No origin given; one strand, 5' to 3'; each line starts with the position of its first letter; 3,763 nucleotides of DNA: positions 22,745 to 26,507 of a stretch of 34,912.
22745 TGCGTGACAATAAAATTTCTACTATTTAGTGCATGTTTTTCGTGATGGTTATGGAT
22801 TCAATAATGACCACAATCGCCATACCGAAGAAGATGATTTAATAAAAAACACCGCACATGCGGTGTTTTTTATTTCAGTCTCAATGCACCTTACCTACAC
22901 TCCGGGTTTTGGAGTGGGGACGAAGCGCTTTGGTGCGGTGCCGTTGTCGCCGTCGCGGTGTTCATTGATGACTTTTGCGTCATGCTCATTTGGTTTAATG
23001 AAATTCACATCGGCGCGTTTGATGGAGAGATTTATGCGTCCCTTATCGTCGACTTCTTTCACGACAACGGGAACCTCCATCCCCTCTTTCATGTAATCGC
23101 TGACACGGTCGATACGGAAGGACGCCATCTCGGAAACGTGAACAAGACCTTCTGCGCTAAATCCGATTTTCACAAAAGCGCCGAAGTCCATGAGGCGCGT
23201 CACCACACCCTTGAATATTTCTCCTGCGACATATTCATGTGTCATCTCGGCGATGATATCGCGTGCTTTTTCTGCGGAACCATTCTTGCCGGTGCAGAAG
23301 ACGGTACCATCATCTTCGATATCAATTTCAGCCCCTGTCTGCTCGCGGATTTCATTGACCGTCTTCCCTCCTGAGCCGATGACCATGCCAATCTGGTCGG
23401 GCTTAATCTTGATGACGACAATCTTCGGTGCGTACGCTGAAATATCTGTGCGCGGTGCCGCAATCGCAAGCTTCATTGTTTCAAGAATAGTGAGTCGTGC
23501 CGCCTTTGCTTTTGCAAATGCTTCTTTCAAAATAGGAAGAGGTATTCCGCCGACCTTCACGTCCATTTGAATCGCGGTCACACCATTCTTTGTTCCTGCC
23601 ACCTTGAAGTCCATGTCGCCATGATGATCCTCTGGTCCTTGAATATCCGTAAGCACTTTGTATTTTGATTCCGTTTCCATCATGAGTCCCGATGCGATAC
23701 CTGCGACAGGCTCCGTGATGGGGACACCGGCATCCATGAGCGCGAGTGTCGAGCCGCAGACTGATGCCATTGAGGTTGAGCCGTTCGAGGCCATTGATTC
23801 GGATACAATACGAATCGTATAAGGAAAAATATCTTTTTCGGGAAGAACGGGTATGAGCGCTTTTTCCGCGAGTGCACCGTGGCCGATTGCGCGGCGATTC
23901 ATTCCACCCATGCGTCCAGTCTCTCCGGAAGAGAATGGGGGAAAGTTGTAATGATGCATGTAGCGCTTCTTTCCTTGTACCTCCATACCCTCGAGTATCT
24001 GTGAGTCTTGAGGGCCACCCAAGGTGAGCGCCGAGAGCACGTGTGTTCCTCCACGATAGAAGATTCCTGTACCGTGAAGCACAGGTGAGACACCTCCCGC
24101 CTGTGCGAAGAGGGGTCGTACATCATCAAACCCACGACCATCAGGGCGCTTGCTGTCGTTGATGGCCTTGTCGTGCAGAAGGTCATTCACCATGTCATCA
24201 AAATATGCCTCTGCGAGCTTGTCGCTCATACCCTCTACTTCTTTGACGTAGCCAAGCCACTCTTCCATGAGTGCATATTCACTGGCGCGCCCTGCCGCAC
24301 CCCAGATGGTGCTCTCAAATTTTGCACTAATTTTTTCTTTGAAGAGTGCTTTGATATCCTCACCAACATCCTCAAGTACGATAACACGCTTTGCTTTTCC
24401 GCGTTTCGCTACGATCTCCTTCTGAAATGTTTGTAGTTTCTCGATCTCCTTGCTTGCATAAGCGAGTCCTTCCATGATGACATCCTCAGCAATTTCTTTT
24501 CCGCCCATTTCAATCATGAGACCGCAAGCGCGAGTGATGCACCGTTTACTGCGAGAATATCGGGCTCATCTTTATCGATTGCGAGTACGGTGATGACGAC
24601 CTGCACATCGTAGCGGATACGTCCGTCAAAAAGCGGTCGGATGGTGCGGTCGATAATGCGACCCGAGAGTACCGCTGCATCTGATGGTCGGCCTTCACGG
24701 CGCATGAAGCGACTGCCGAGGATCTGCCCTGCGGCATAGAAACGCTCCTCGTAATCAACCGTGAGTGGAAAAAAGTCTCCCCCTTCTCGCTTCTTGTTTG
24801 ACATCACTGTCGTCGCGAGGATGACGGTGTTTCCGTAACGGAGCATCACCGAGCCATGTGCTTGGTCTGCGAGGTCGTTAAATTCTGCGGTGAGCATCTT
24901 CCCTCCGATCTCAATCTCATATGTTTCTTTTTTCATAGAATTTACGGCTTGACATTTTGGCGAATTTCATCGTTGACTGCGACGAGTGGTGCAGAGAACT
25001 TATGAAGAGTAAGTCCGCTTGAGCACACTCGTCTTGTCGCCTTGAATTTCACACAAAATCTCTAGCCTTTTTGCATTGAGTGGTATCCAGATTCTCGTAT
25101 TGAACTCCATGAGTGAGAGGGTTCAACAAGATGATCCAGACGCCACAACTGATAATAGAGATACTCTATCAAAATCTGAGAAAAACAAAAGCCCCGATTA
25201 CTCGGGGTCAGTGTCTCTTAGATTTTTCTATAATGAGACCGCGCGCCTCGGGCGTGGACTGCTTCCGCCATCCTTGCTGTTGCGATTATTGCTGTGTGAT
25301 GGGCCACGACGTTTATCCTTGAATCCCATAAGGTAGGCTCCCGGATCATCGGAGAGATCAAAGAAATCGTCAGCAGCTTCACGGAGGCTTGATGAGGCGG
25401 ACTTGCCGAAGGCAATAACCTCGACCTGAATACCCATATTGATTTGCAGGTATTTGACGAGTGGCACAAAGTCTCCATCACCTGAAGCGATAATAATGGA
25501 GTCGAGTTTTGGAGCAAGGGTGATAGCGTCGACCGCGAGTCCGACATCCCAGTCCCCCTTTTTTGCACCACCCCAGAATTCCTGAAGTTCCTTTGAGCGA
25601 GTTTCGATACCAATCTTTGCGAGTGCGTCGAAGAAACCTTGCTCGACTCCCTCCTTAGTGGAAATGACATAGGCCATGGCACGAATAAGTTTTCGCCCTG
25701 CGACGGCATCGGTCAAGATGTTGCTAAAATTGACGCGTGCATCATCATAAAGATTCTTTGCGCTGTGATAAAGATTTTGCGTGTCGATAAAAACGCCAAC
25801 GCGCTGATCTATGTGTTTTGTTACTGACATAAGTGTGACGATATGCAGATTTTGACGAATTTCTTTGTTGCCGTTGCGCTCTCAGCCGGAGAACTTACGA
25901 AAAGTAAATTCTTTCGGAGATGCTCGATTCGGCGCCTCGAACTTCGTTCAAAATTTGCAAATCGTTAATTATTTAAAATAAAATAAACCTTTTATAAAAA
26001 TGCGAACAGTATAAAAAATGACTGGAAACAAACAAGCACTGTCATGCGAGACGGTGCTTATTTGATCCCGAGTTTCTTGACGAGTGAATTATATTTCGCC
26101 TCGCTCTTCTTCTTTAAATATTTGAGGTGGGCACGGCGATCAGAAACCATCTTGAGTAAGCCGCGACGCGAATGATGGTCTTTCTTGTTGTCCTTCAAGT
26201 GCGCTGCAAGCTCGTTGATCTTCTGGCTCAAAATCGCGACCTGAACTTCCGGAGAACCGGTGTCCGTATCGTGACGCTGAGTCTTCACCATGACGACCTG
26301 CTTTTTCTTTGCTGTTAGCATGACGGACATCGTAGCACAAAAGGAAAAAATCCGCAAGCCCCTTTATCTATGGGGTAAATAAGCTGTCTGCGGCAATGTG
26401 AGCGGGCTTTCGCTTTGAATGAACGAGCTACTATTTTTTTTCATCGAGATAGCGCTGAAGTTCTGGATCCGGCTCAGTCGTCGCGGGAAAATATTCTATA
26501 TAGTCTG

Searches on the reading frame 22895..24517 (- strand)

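Call 9: search_protein_families(library=pfam, proteins=[window:22895-24517:-], max_evalue=0.01)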
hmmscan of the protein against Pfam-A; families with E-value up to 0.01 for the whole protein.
window:22895-24517:- (540 aa): 8 families
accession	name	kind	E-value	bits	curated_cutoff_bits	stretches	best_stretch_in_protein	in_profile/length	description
PF01138.27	RNase_PH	-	4.6e-19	69.6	25.5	1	133-266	2-130/130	3' exoribonuclease family, domain 1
PF00575.29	S1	-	1.1e-16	61.4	22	1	431-500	4-74/74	S1 RNA binding domain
PF00013.35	KH_1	-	1.4e-12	47.6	21.5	1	367-423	2-65/66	KH domain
PF07650.23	KH_2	-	3e-05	24.2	22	1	363-400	23-61/78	KH domain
PF03725.20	RNase_PH_C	-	0.00017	21.9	20.8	1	270-339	2-66/67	3' exoribonuclease family, domain 2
PF22675.2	KH-I_KHDC4-BBP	-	0.00031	21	30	1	376-414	8-46/76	KHDC4/BBP-like, KH-domain type I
PF13083.13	KH_KhpA-B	-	0.002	18.4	32.1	0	365-391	29-55/73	KhpA/KhpB, KH domain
PF23459.1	S1_RRP5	-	0.0077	17.2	27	0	431-491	3-63/72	RRP5 S1 domain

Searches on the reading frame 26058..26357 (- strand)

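Call 7: search_protein_families(library=pfam, proteins=[window:26058-26357:-], max_evalue=0.01)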
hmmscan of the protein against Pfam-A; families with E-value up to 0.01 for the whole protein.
window:26058-26357:- (99 aa): 1 family
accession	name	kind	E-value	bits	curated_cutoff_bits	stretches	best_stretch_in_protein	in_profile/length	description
PF00312.27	Ribosomal_S15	-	3e-32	111.1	31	1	19-99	2-81/81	Ribosomal protein S15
